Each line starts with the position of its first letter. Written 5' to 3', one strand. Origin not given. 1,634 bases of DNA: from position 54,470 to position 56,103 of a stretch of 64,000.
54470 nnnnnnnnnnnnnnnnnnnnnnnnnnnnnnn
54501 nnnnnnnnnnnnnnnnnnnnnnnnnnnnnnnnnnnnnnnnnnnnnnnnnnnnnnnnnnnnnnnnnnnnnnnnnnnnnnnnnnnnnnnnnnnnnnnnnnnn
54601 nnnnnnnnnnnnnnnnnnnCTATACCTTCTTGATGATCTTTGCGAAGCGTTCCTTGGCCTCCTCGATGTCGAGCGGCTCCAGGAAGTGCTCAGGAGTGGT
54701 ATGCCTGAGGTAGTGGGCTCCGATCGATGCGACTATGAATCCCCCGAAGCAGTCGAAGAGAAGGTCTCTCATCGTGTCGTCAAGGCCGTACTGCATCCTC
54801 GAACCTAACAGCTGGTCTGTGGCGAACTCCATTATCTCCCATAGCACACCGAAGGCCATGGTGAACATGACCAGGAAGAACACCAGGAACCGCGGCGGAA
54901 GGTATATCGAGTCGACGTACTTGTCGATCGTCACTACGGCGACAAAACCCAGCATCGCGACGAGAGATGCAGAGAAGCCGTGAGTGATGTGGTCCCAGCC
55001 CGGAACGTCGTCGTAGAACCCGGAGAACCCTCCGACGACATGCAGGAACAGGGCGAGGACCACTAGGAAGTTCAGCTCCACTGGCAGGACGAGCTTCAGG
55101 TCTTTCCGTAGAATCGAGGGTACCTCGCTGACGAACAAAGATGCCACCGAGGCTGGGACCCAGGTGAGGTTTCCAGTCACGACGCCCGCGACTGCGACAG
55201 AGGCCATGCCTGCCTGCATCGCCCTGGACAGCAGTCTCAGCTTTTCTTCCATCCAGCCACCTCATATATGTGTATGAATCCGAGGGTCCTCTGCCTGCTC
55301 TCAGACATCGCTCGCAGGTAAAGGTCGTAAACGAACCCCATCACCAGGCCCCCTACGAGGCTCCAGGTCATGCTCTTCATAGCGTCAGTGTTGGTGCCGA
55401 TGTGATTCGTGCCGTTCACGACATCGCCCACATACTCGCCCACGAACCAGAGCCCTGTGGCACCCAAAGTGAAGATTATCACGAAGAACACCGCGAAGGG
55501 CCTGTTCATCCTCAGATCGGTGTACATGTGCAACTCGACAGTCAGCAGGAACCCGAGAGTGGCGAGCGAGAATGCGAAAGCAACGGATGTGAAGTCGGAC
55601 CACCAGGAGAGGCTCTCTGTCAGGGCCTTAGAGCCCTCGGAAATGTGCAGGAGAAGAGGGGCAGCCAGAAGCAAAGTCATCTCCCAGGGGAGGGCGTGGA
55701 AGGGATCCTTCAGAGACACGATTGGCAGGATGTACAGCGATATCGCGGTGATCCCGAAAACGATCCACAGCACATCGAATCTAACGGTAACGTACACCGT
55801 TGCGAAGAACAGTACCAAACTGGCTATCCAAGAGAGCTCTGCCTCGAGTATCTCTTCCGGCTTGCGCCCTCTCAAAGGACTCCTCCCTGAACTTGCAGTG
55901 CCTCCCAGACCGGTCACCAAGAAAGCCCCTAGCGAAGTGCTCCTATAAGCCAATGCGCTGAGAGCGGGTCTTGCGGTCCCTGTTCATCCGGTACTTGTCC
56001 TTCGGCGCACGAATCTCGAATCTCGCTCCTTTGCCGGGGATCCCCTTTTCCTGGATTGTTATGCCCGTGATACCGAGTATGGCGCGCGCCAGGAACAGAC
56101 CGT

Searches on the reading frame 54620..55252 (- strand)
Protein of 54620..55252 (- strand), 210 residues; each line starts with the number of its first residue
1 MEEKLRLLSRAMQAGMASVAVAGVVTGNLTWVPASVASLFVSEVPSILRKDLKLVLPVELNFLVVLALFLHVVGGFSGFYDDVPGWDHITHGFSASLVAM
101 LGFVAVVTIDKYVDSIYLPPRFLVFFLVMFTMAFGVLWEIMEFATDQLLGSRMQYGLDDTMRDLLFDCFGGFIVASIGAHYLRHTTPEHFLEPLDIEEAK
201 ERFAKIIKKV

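Call 19: search_protein_families(library=pfam, proteins=[window:54620-55252:-], max_evalue=0.001)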
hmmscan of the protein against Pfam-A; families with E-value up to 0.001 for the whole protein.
window:54620-55252:- (210 aa): 0 families

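Call 70: search_protein_families(library=pfam, proteins=[window:54620-55252:-], max_evalue=1)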
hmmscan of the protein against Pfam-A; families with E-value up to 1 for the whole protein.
window:54620-55252:- (210 aa): 1 family
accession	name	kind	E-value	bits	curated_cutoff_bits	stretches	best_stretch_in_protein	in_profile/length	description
PF09997.14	DUF2238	-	0.0054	17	26.4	1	63-150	23-116/140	Predicted membrane protein (DUF2238)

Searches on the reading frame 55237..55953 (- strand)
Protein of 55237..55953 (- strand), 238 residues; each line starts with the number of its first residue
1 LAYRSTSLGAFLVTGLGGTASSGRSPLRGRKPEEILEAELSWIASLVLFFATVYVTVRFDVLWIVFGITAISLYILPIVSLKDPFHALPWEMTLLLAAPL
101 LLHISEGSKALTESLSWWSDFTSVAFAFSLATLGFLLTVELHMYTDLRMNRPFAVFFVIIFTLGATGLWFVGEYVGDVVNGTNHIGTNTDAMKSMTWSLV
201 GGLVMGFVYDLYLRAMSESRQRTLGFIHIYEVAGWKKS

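Call 20: search_protein_families(library=pfam, proteins=[window:55237-55953:-], max_evalue=0.001)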
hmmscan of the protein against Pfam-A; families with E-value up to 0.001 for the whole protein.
window:55237-55953:- (238 aa): 0 families

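Call 70: search_protein_families(library=pfam, proteins=[window:55237-55953:-], max_evalue=1)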
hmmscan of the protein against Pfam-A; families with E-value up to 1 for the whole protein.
window:55237-55953:- (238 aa): 2 families
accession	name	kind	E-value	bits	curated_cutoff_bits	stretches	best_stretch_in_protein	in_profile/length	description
PF09578.15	Spore_YabQ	-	0.32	11.6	27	1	196-216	2-22/79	Spore cortex protein YabQ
PF24357.1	TMD0_ABC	-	0.46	11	27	1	61-163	35-136/159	ABC transporter TMD0 domain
